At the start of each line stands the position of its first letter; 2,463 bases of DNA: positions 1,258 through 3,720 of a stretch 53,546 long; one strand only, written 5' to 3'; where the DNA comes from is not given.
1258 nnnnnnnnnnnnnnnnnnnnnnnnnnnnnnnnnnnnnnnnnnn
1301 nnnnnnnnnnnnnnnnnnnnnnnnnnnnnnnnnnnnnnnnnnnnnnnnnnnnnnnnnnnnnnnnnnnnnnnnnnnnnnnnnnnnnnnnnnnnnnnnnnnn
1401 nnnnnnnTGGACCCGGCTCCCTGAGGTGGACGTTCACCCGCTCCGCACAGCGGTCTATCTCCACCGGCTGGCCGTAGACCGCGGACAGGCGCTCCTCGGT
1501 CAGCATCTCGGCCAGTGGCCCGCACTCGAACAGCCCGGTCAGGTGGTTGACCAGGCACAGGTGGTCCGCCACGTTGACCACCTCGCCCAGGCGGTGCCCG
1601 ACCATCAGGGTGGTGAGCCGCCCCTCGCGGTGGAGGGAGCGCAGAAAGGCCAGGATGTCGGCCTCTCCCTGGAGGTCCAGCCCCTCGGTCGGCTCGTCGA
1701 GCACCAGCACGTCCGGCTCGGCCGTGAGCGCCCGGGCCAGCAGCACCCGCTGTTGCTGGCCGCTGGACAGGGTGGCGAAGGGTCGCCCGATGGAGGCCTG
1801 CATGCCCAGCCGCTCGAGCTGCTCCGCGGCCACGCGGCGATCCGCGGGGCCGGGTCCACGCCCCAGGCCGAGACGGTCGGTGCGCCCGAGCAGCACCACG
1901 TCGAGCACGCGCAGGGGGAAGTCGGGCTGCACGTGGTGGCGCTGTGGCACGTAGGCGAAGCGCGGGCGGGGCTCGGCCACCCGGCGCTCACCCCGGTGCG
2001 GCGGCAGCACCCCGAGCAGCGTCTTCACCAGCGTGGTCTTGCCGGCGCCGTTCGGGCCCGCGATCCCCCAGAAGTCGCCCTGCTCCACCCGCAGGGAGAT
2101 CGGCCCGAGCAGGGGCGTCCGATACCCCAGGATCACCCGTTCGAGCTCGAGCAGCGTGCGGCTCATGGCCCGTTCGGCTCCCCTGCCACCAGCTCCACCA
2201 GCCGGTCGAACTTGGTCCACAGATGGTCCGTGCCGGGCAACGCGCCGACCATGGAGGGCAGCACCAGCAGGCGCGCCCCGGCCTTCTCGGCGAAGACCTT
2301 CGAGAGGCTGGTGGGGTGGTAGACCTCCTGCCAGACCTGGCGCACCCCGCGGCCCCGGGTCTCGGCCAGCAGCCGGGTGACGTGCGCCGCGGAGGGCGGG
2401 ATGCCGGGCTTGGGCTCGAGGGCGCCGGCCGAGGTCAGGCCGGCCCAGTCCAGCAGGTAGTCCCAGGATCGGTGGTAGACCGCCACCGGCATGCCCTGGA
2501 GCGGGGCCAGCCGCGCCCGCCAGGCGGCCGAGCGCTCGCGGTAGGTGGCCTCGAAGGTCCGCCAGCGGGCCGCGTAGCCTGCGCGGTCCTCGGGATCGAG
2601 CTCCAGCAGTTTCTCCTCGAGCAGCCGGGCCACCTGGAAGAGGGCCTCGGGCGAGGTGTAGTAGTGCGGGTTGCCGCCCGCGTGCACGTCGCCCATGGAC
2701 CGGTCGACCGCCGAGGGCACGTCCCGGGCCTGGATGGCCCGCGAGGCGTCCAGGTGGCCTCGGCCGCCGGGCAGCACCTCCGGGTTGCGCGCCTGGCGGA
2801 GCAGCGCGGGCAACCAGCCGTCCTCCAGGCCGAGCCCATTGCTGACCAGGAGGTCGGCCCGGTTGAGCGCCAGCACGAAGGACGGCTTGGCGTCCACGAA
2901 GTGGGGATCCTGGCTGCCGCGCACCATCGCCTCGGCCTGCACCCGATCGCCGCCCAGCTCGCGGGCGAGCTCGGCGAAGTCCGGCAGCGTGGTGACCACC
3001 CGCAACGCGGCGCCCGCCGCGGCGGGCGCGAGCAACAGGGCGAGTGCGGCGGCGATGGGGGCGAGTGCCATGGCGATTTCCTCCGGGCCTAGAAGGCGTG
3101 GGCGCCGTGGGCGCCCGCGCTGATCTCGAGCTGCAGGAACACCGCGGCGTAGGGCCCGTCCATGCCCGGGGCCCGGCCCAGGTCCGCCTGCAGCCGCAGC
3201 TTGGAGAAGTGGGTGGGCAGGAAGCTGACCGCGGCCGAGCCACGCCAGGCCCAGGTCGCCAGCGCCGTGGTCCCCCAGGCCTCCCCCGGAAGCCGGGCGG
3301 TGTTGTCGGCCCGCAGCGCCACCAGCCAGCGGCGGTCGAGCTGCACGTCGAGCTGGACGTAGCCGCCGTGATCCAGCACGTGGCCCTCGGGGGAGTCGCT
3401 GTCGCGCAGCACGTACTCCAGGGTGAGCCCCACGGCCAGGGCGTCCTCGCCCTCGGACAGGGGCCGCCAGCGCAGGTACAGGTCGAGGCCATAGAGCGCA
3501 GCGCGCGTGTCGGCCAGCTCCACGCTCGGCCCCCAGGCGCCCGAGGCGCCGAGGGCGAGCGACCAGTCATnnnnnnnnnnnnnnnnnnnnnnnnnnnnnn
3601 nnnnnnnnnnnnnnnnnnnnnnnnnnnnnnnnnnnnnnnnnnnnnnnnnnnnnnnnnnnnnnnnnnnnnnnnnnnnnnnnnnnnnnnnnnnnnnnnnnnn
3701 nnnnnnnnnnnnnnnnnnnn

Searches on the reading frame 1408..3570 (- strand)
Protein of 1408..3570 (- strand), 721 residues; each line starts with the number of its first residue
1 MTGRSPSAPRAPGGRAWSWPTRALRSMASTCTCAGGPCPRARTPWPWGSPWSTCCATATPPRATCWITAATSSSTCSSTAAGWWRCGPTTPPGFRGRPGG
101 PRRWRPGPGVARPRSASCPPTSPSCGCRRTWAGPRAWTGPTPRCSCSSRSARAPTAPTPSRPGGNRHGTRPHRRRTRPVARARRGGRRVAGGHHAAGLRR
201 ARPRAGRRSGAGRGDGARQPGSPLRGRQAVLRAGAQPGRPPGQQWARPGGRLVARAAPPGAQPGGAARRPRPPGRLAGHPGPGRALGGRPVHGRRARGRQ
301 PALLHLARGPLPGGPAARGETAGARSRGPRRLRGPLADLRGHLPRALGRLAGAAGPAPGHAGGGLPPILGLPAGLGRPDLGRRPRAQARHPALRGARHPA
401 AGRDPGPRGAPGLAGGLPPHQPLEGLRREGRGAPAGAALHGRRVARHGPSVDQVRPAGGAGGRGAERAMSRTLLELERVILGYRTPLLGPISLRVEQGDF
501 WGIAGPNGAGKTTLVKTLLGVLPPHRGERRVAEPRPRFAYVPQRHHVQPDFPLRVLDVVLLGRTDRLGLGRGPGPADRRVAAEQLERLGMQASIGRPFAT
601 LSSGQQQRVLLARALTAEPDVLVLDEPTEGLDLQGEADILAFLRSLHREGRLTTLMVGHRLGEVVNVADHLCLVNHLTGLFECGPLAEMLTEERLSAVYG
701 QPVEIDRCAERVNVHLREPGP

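Call 25: search_protein_families(library=pfam, proteins=[window:1408-3570:-], max_evalue=0.001)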
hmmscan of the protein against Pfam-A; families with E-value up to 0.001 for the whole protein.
window:1408-3570:- (721 aa): 3 families
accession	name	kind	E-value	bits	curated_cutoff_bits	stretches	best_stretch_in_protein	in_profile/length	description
PF00005.33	ABC_tran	-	4.8e-25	89.2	25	1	490-628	3-136/137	ABC transporter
PF13304.12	AAA_21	-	5.6e-06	27.1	27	0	591-648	228-288/304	AAA domain, putative AbiEii toxin, Type IV TA system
PF13401.12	AAA_22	-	0.00062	20.5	27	0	503-659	10-123/130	AAA domain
